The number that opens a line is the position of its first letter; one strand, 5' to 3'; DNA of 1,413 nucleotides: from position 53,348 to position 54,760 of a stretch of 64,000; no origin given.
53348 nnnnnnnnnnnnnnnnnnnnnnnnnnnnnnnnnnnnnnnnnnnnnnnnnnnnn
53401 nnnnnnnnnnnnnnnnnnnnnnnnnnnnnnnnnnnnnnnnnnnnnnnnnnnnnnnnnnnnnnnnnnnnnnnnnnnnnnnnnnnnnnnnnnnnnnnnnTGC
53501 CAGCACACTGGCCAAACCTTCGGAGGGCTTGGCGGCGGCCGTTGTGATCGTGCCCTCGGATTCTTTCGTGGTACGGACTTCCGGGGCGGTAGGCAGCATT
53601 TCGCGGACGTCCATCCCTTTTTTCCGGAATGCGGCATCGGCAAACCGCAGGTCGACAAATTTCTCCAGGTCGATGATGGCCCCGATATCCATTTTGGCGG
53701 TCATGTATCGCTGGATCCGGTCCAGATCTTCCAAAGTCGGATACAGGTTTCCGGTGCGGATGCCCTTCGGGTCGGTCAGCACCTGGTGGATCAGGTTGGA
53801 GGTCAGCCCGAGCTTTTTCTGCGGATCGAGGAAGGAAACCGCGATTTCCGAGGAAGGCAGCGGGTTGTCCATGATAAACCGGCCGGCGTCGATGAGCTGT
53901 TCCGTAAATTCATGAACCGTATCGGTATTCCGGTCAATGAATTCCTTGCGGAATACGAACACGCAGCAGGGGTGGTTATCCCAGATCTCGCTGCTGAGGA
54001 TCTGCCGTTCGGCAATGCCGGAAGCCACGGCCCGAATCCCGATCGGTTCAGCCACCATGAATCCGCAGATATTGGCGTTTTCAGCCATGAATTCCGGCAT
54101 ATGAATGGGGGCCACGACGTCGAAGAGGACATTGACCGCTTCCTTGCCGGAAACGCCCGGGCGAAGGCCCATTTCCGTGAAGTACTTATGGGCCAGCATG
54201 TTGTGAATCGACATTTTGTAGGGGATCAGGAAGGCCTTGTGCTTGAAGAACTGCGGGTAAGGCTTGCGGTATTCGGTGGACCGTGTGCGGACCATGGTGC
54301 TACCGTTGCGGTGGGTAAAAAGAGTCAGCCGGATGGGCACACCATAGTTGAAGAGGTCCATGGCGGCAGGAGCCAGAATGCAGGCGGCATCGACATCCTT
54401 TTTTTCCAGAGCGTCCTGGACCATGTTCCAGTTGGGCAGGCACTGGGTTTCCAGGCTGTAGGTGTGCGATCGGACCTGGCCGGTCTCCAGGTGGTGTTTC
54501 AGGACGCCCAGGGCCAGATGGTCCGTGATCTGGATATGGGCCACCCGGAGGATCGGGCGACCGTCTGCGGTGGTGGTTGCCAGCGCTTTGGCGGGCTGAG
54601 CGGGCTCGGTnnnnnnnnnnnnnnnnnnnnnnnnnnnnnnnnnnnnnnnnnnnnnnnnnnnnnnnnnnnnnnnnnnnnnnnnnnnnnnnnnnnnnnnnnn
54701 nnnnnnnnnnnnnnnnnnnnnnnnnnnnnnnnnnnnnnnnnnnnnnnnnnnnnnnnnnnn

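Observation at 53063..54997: Three-domain REC / nitrate-bicarbonate-type binding protein / CheW fusion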

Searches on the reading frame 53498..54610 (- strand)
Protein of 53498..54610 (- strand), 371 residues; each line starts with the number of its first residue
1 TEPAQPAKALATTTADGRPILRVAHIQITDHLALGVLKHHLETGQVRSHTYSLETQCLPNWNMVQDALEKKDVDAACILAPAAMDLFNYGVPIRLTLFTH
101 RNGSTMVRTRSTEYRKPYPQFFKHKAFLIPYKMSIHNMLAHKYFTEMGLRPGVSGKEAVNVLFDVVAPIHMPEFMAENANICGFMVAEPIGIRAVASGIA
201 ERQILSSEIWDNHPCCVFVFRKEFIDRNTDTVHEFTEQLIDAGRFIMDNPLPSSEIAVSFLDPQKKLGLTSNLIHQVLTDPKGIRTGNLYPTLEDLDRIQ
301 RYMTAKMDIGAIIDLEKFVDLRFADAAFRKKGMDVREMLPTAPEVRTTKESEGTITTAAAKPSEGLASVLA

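Call 19: search_solved_structures(query=window:53498-54610:-, max_evalue=1, show_alignments=4)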
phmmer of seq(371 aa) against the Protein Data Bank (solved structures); distinct sequences matched with E-value up to 1: 11.
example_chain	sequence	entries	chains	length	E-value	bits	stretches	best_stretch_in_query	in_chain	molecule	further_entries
3un6_A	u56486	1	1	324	3.6e-14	55.3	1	14-250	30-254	ABC transporter substrate-binding protein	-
2g29_A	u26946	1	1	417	0.00034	22.5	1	136-303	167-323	Nitrate transport protein nrtA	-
9uai_E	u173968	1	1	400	0.00084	21.2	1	130-256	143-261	Nitrate transport ATP-binding subunits C and D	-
9uak_A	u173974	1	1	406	0.00087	21.2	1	130-256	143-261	C terminal regulatory domain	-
9u9z_C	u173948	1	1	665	0.0021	19.9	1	130-256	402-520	CmpC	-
9ua0_C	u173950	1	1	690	0.0022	19.8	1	130-256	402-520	CmpC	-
9ua1_C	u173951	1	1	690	0.0022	19.8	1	130-256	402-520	CmpC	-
2i48_A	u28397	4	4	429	0.027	16.3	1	172-256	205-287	Bicarbonate transporter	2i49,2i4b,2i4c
8wm7_C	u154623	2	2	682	0.15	13.8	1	160-248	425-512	Nitrate transport ATP-binding protein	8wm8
8w9m_C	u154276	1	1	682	0.15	13.8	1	160-248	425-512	Nitrate transport ATP-binding protein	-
6lyc_A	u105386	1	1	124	0.28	12.9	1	5-77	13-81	SIRPa of the NOD mouse strain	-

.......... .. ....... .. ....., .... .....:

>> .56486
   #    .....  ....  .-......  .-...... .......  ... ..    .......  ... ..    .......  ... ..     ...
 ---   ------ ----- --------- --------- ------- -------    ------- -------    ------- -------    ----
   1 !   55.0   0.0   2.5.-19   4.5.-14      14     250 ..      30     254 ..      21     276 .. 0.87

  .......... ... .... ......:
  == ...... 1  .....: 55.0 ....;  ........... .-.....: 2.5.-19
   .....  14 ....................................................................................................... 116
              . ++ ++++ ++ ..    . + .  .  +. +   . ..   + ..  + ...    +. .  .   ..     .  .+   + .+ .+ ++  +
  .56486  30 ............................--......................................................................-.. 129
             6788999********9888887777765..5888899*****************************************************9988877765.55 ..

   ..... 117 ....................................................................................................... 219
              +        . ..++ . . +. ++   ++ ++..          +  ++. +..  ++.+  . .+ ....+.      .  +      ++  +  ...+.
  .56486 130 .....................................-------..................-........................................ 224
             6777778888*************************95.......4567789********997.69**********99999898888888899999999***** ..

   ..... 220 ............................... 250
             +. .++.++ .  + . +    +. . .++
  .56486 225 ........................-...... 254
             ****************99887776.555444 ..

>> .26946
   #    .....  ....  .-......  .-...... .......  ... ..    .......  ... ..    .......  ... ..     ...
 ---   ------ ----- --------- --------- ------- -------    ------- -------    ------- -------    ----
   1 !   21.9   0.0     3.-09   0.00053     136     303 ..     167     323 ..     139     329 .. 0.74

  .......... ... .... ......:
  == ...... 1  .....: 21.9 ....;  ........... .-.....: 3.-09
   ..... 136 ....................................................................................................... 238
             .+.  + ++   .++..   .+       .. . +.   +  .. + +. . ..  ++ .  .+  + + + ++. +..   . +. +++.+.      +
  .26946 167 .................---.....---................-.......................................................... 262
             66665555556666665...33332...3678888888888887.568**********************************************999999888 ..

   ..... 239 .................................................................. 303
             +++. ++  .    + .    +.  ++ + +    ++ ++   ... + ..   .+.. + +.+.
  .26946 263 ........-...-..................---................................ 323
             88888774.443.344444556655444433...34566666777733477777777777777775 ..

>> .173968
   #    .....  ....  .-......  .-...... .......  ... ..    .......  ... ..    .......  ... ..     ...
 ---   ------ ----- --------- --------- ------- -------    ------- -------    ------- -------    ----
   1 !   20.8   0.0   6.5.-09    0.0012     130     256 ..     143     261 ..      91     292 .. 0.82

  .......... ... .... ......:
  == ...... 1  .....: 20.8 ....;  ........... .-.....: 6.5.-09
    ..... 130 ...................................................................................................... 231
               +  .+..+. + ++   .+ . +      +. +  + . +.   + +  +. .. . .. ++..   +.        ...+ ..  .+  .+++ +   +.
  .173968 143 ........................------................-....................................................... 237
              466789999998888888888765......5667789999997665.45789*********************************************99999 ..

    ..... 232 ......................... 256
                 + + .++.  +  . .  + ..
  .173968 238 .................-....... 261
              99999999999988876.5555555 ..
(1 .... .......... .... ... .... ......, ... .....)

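Call 37: search_protein_representatives(protein=window:53603-54580:-)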
Query: 326 residues. Proteins with E-value up to 0.001 (for the whole library): 605; up to 1e-10: 253; up to 1e-30: 78. The best 150 are listed.
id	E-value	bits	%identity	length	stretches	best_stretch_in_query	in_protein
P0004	4.6e-217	735.2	52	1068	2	5-320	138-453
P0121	5.9e-194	659.2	47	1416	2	5-318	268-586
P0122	1.0e-110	385.8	53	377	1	7-319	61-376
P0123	1.1e-110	385.6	52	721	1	4-321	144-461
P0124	6.9e-108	376.5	52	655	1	4-317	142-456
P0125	3.9e-105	367.4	53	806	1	4-319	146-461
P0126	4.3e-105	367.3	50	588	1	3-320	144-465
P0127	1.7e-104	365.4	51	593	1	5-321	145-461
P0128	1.3e-103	362.4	51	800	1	4-320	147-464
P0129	1.0e-102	359.5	51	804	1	4-317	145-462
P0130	1.0e-102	359.5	50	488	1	6-321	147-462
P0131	4.2e-102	357.5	51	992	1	4-317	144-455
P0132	1.6e-101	355.6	51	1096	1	6-318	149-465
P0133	6.5e-100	350.3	50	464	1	2-320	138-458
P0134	2.6e-99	348.3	49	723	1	4-325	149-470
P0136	2.9e-98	344.9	48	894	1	4-321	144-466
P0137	4.0e-98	344.4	52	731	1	3-321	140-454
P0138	1.3e-97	342.8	48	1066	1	4-323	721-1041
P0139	1.3e-97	342.7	49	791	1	4-321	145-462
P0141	2.0e-96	338.9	47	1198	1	4-318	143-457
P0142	2.1e-96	338.8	47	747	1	10-319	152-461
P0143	8.4e-96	336.8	48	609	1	5-316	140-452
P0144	1.1e-95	336.4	48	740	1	4-323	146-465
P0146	9.6e-95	333.3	50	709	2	105-317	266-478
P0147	1.3e-92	326.3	46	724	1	4-319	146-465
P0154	8.8e-81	287.5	45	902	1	9-318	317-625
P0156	5.1e-79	281.7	45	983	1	6-320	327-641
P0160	1.7e-67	243.8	42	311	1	10-320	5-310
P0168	2.0e-50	187.7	37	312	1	8-315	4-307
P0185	1.5e-34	135.6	34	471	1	11-326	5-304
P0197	1.0e-30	123.0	31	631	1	8-315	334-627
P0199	6.9e-30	120.2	28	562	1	3-317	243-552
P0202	1.4e-29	119.2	33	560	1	6-312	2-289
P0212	3.9e-27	111.2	31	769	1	2-319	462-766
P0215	9.5e-26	106.7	32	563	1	7-287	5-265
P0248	4.3e-21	91.4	31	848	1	11-299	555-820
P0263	5.6e-18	81.1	28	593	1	11-293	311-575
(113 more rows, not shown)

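Call 38: search_protein_families(library=pfam, proteins=[P0121, P0123, P0125, P0126, P0127, P0128, P0129, P0131, P0132, P0134], max_evalue=0.0001)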
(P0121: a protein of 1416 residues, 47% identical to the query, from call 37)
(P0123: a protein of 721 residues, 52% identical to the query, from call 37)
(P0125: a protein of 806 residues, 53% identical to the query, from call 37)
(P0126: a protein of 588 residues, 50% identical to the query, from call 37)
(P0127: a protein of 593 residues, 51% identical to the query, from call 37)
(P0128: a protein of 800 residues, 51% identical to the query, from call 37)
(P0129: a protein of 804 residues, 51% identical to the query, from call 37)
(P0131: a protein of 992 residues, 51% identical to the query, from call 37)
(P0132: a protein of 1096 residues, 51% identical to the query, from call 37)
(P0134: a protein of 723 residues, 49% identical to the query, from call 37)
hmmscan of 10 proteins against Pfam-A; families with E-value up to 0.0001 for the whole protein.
P0121 (1416 aa): 4 families
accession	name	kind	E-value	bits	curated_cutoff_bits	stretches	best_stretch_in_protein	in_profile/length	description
PF00072.30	Response_reg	-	7.3e-73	242.3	30.2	3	133-246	1-110/111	Response regulator receiver domain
PF13379.11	NMT1_2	-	9.1e-51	173.5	24.7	2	836-1079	5-248/252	NMT1-like family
PF07228.17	SpoIIE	-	1.3e-12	48.5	25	1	1290-1415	68-190/192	Stage II sporulation protein E (SpoIIE)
PF20274.4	cREC_REC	-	1.1e-05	26.4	27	0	157-220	14-80/88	Cyclic-phosphate processing Receiver domain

P0123 (721 aa): 3 families
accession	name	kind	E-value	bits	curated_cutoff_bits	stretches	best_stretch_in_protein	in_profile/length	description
PF01584.24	CheW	-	2.7e-34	118.2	23.5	1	569-709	1-137/138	CheW-like domain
PF13379.11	NMT1_2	-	2.2e-27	96.9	24.7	1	147-383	4-244/252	NMT1-like family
PF00072.30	Response_reg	-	3.5e-25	88.8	30.2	1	10-123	1-110/111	Response regulator receiver domain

P0125 (806 aa): 2 families
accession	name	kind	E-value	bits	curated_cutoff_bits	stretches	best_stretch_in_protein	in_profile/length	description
PF00072.30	Response_reg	-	8e-31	106.9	30.2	1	9-122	1-110/111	Response regulator receiver domain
PF13379.11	NMT1_2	-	5.3e-25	89.1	24.7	1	150-389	5-248/252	NMT1-like family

P0126 (588 aa): 2 families
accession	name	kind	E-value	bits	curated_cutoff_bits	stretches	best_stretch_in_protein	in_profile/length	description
PF00072.30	Response_reg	-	8.1e-25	87.6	30.2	1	8-121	1-110/111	Response regulator receiver domain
PF13379.11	NMT1_2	-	8.2e-23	81.9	24.7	1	153-390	9-246/252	NMT1-like family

P0127 (593 aa): 2 families
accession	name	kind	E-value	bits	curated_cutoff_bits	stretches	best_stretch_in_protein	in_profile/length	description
PF00072.30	Response_reg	-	9.3e-35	119.6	30.2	2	9-122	1-110/111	Response regulator receiver domain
PF13379.11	NMT1_2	-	1.3e-24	87.9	24.7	1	150-386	7-247/252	NMT1-like family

P0128 (800 aa): 3 families
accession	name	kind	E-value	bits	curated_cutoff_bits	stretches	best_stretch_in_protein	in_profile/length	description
PF00072.30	Response_reg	-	1.6e-23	83.4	30.2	1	9-122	1-110/111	Response regulator receiver domain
PF13379.11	NMT1_2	-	7.3e-23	82.1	24.7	1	158-391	12-248/252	NMT1-like family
PF07228.17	SpoIIE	-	4.9e-15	56.4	25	1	606-797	5-191/192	Stage II sporulation protein E (SpoIIE)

P0129 (804 aa): 3 families
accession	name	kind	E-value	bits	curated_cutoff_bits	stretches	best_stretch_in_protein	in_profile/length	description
PF13379.11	NMT1_2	-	1.1e-26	94.6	24.7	1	151-388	7-245/252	NMT1-like family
PF00072.30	Response_reg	-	1.7e-25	89.8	30.2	1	9-122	1-110/111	Response regulator receiver domain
PF07228.17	SpoIIE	-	1.9e-07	31.7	25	1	625-785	24-178/192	Stage II sporulation protein E (SpoIIE)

P0131 (992 aa): 5 families
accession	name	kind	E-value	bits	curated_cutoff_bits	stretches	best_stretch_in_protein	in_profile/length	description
PF01584.24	CheW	-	2.6e-28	98.8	23.5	2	707-840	2-136/138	CheW-like domain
PF00072.30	Response_reg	-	5.4e-24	85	30.2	1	10-123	1-110/111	Response regulator receiver domain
PF13379.11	NMT1_2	-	3.1e-18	66.9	24.7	1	148-386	5-247/252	NMT1-like family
PF02518.31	HATPase_c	-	9.5e-12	45.8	26.4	1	598-701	5-110/111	Histidine kinase-, DNA gyrase B-, and HSP90-like ATPase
PF02895.20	H-kinase_dim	-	1e-06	29.6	23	1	490-548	1-67/68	Signal transducing histidine kinase, homodimeric domain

P0132 (1096 aa): 6 families
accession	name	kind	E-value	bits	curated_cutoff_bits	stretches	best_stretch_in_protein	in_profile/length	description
PF13379.11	NMT1_2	-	9.6e-24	85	24.7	1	154-394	8-248/252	NMT1-like family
PF01584.24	CheW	-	1.1e-23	83.9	23.5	2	770-935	2-136/138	CheW-like domain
PF00072.30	Response_reg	-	1.7e-23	83.3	30.2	1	3-116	1-110/111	Response regulator receiver domain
PF02518.31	HATPase_c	-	1e-08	36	26.4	1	641-763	20-109/111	Histidine kinase-, DNA gyrase B-, and HSP90-like ATPase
PF02895.20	H-kinase_dim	-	1.9e-07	31.8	23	1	518-577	1-68/68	Signal transducing histidine kinase, homodimeric domain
PF08841.16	DDR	-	9.4e-05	22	24.6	0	543-678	47-178/328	Diol dehydratase reactivase ATPase-like domain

P0134 (723 aa): 3 families
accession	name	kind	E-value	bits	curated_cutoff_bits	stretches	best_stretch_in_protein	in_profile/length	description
PF01584.24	CheW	-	1.8e-34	118.7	23.5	1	581-721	1-136/138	CheW-like domain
PF00072.30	Response_reg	-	8.5e-25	87.5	30.2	1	10-123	1-110/111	Response regulator receiver domain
PF13379.11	NMT1_2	-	6e-23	82.4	24.7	1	186-390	35-246/252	NMT1-like family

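Call 39: search_protein_families(library=pfam, proteins=[P0136, P0137, P0138, P0139, P0141, P0142, P0143, P0144, P0146, P0147], max_evalue=0.0001)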
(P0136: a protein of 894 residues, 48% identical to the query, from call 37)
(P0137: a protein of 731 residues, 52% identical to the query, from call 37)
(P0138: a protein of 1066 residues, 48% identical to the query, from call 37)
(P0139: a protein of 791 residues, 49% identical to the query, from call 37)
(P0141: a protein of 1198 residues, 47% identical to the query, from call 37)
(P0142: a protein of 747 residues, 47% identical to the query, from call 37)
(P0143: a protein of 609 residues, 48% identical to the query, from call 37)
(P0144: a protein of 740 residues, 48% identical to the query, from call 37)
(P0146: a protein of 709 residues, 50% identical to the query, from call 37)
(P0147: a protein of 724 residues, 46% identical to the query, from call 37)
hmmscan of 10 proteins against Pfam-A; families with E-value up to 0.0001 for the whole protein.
P0136 (894 aa): 4 families
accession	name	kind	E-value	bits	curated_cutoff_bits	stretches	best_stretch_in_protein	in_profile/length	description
PF00072.30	Response_reg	-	2.9e-24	85.8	30.2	1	7-119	1-109/111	Response regulator receiver domain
PF13379.11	NMT1_2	-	1.2e-20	74.9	24.7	1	147-390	4-245/252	NMT1-like family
PF01077.27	NIR_SIR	-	2.5e-16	60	27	1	717-848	3-148/158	Nitrite and sulphite reductase 4Fe-4S domain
PF03460.22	NIR_SIR_ferr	-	3e-06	27.3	24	1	646-706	3-67/69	Nitrite/Sulfite reductase ferredoxin-like half domain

P0137 (731 aa): 5 families
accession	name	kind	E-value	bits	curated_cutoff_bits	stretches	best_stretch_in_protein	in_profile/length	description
PF13379.11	NMT1_2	-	2.3e-23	83.8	24.7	1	145-378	5-246/252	NMT1-like family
PF00072.30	Response_reg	-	2.1e-20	73.4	30.2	1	9-122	1-110/111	Response regulator receiver domain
PF13581.12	HATPase_c_2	-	7.4e-12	45.8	27.4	1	514-622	8-125/127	Histidine kinase-like ATPase domain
PF01740.26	STAS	-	7e-06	26.2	22.6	1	641-726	11-95/106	STAS domain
PF02518.31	HATPase_c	-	9e-05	23.3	26.4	0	538-624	8-107/111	Histidine kinase-, DNA gyrase B-, and HSP90-like ATPase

P0138 (1066 aa): 6 families
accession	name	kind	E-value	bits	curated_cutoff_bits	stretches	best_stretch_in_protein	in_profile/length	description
PF02518.31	HATPase_c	-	3e-31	108.6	26.4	1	448-558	2-110/111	Histidine kinase-, DNA gyrase B-, and HSP90-like ATPase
PF11849.14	DUF3369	-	3.3e-30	106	27.2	1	165-326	2-168/168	Domain of unknown function (DUF3369)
PF00072.30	Response_reg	-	2.4e-29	102.2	30.2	1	582-695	1-110/111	Response regulator receiver domain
PF13379.11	NMT1_2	-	1.9e-22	80.8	24.7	1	727-965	7-248/252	NMT1-like family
PF00512.31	HisKA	-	6.1e-11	42.6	26.9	1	336-401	2-66/66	His Kinase A (phospho-acceptor) domain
PF13581.12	HATPase_c_2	-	3.8e-06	27.4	27.4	1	453-534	33-111/127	Histidine kinase-like ATPase domain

P0139 (791 aa): 3 families
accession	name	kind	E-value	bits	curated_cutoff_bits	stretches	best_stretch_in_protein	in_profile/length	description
PF00072.30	Response_reg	-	1.5e-23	83.5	30.2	1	8-121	1-110/111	Response regulator receiver domain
PF13379.11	NMT1_2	-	1.4e-21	77.9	24.7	1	148-386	4-246/252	NMT1-like family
PF07228.17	SpoIIE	-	8e-10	39.4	25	1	601-786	4-187/192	Stage II sporulation protein E (SpoIIE)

P0141 (1198 aa): 5 families
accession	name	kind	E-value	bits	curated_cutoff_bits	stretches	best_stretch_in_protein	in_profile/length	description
PF00072.30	Response_reg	-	3.1e-49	166.2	30.2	2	9-123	1-111/111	Response regulator receiver domain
PF01584.24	CheW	-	9.1e-36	123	23.5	2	776-906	3-135/138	CheW-like domain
PF13379.11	NMT1_2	-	4.6e-24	86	24.7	1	150-386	8-248/252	NMT1-like family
PF02518.31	HATPase_c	-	1.4e-15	58.1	26.4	1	629-769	3-110/111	Histidine kinase-, DNA gyrase B-, and HSP90-like ATPase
PF02895.20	H-kinase_dim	-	1.2e-12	48.5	23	1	523-582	2-68/68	Signal transducing histidine kinase, homodimeric domain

P0142 (747 aa): 5 families
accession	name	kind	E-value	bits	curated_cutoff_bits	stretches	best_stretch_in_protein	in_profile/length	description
PF00072.30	Response_reg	-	2.4e-26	92.5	30.2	1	10-123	1-110/111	Response regulator receiver domain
PF13379.11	NMT1_2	-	9.4e-24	85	24.7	1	149-389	4-248/252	NMT1-like family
PF01740.26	STAS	-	2.3e-14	53.5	22.6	1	644-745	2-102/106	STAS domain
PF13581.12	HATPase_c_2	-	7.5e-12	45.8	27.4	1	521-634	6-125/127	Histidine kinase-like ATPase domain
PF13466.11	STAS_2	-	2.1e-08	34.6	29.2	1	658-736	4-79/80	STAS domain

P0143 (609 aa): 2 families
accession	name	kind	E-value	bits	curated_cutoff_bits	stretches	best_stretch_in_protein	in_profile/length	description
PF00072.30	Response_reg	-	1.9e-26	92.8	30.2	1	10-122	1-110/111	Response regulator receiver domain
PF13379.11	NMT1_2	-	3.8e-22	79.8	24.7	1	143-383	5-248/252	NMT1-like family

P0144 (740 aa): 3 families
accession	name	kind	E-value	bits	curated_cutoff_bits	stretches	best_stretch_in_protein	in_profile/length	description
PF00072.30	Response_reg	-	1.3e-23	83.7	30.2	1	9-122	1-110/111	Response regulator receiver domain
PF13379.11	NMT1_2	-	8e-23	82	24.7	1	154-389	9-248/252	NMT1-like family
PF07228.17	SpoIIE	-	1.9e-07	31.6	25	1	587-738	41-190/192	Stage II sporulation protein E (SpoIIE)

P0146 (709 aa): 3 families
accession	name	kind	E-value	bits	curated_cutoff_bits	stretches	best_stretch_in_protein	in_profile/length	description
PF01584.24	CheW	-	3e-34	118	23.5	1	562-700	1-133/138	CheW-like domain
PF13379.11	NMT1_2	-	6.7e-24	85.5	24.7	1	146-408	3-248/252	NMT1-like family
PF00072.30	Response_reg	-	2.5e-21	76.3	30.2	1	10-121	1-108/111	Response regulator receiver domain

P0147 (724 aa): 3 families
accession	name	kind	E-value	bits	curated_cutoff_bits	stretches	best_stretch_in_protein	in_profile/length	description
PF13379.11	NMT1_2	-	1.8e-25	90.6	24.7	1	149-393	4-248/252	NMT1-like family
PF00072.30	Response_reg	-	2.8e-23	82.6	30.2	1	11-124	1-110/111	Response regulator receiver domain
PF07228.17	SpoIIE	-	3e-11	44.1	25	1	565-723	35-191/192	Stage II sporulation protein E (SpoIIE)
